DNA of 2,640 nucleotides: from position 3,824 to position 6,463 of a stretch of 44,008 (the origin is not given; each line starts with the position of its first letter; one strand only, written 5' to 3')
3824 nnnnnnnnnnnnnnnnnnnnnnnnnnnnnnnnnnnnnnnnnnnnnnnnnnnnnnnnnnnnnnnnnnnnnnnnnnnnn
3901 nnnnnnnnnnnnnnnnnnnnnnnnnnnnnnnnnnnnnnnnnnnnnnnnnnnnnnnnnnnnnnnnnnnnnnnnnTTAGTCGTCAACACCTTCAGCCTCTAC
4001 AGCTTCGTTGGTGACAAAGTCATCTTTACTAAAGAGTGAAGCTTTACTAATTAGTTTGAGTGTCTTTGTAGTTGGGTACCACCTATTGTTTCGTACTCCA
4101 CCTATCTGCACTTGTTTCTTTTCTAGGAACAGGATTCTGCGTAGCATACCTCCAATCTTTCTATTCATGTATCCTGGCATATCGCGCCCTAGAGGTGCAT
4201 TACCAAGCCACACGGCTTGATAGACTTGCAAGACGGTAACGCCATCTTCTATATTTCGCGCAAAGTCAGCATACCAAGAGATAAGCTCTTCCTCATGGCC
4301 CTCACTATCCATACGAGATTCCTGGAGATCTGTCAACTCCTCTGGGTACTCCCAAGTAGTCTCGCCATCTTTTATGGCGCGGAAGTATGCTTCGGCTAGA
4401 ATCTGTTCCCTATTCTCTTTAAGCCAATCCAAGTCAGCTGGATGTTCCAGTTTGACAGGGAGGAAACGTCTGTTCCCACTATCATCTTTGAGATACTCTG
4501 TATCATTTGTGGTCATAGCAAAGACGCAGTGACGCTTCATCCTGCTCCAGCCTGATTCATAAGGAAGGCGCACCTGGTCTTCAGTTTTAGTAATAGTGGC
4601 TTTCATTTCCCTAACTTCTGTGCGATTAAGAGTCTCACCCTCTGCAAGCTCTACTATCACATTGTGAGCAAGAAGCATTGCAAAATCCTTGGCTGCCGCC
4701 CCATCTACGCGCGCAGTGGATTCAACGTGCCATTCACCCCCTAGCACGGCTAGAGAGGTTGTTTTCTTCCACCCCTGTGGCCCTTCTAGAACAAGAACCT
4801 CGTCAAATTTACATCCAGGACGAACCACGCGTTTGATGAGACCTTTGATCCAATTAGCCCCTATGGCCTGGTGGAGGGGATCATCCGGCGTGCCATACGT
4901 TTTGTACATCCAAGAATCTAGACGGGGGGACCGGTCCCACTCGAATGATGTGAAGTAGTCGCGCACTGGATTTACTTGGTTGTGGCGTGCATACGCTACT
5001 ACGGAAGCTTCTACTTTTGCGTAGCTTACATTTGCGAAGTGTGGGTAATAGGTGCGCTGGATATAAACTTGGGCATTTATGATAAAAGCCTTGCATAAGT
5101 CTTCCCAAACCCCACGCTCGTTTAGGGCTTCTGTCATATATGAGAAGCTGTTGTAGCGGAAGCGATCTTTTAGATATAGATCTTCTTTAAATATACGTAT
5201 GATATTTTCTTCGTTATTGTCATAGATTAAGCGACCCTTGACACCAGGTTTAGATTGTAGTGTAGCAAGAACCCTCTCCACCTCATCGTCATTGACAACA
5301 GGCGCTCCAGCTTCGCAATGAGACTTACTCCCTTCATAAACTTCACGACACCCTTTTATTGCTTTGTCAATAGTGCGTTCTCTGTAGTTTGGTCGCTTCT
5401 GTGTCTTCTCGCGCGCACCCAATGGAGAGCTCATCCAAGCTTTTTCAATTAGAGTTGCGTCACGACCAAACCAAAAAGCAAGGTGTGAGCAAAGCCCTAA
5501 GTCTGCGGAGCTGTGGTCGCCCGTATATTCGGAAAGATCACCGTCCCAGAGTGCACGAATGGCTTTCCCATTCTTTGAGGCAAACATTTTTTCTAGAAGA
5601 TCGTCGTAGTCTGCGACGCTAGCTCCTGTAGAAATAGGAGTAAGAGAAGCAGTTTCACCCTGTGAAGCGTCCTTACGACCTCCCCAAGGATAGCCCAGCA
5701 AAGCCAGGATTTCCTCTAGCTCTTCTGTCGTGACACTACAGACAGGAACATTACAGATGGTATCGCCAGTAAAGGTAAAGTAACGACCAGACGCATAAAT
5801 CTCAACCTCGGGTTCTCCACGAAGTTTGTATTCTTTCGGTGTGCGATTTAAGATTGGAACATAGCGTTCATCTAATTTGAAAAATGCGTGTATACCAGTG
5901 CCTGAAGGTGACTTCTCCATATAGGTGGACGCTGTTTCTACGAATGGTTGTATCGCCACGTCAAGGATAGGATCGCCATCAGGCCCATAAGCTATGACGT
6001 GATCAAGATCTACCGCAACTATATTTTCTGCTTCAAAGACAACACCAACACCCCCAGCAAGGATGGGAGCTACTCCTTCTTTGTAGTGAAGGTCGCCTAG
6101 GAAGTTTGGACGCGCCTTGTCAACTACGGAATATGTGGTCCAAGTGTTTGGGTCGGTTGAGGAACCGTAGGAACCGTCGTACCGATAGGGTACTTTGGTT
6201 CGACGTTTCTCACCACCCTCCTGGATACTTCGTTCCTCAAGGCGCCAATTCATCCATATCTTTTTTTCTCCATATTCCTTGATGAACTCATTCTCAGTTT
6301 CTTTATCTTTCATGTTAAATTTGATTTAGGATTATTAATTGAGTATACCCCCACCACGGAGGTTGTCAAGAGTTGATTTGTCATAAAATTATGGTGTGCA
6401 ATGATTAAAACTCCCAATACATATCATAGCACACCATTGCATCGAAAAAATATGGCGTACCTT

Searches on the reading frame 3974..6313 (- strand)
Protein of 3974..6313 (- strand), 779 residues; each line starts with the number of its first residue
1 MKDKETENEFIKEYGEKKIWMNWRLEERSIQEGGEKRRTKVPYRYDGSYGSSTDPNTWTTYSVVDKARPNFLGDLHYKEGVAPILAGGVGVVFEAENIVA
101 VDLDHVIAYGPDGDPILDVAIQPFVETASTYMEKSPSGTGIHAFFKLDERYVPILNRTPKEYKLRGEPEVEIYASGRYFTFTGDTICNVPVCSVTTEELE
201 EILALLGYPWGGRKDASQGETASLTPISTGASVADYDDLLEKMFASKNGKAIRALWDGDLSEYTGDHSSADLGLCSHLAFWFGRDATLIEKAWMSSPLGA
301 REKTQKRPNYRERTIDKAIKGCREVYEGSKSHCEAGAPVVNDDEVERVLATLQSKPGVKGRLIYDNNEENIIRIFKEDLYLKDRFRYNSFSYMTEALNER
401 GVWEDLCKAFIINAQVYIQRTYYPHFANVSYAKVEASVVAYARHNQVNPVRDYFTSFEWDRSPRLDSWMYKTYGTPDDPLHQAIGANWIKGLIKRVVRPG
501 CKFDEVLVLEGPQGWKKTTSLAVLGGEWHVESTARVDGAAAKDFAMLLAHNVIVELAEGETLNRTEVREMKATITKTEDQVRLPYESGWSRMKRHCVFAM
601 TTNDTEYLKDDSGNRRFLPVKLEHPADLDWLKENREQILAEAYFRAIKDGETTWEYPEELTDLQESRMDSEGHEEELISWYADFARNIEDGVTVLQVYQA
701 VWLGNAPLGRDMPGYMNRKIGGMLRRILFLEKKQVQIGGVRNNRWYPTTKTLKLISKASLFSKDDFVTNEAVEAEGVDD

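Call 8: search_protein_families(library=phrogs, proteins=[window:3974-6313:-], max_evalue=0.001)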
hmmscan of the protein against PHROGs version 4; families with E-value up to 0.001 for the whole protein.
window:3974-6313:- (779 aa): 11 families
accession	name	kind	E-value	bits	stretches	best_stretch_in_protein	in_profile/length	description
phrog_1313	-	DNA, RNA and nucleotide metabolism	1.2e-69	236.7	1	363-679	150-476/568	DNA helicase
phrog_256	-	DNA, RNA and nucleotide metabolism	1.3e-68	233.4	1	361-677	377-697/798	DNA helicase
phrog_15962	-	DNA, RNA and nucleotide metabolism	1e-55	190.4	1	386-751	425-807/835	DNA primase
phrog_1829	-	DNA, RNA and nucleotide metabolism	6.1e-55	187.7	1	8-396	4-360/772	DNA primase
phrog_13901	-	DNA, RNA and nucleotide metabolism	1.1e-46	160.6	1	10-342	11-315/341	DNA primase/helicase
phrog_16593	-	DNA, RNA and nucleotide metabolism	8.3e-33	114.7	1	427-648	481-703/823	DNA primase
phrog_3022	-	DNA, RNA and nucleotide metabolism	2.9e-27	96.4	1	18-319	17-292/788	DNA primase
phrog_2249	-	DNA, RNA and nucleotide metabolism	8.3e-26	91.9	1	436-673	469-694/802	DNA primase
phrog_36873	-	DNA, RNA and nucleotide metabolism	9.3e-26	90.8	1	435-662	478-703/1082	DNA helicase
phrog_8643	-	DNA, RNA and nucleotide metabolism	3.1e-15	57.4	1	37-187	50-172/179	DNA polymerase/primase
phrog_4630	-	DNA, RNA and nucleotide metabolism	3.2e-13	50.2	1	428-627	163-370/581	DNA primase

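Call 46: search_protein_families(library=pfam, proteins=[window:3974-6313:-], max_evalue=0.01)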
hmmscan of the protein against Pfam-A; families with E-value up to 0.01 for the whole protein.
window:3974-6313:- (779 aa): 4 families
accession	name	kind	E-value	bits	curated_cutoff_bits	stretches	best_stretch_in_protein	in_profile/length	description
PF05272.17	VapE-like_dom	-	1.8e-58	198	25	1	456-666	3-210/217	Virulence-associated protein E-like domain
PF22763.1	NrS1-1_pol-like_HBD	-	5.3e-15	55.5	27.9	1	267-327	1-63/64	NrS-1 polymerase HBD domain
PF19263.5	DUF5906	-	0.001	20.1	27.6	1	509-616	1-114/114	Family of unknown function (DUF5906)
PF09250.16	Prim-Pol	-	0.0045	17.9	22.8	1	37-184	16-135/158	Bifunctional DNA primase/polymerase, N-terminal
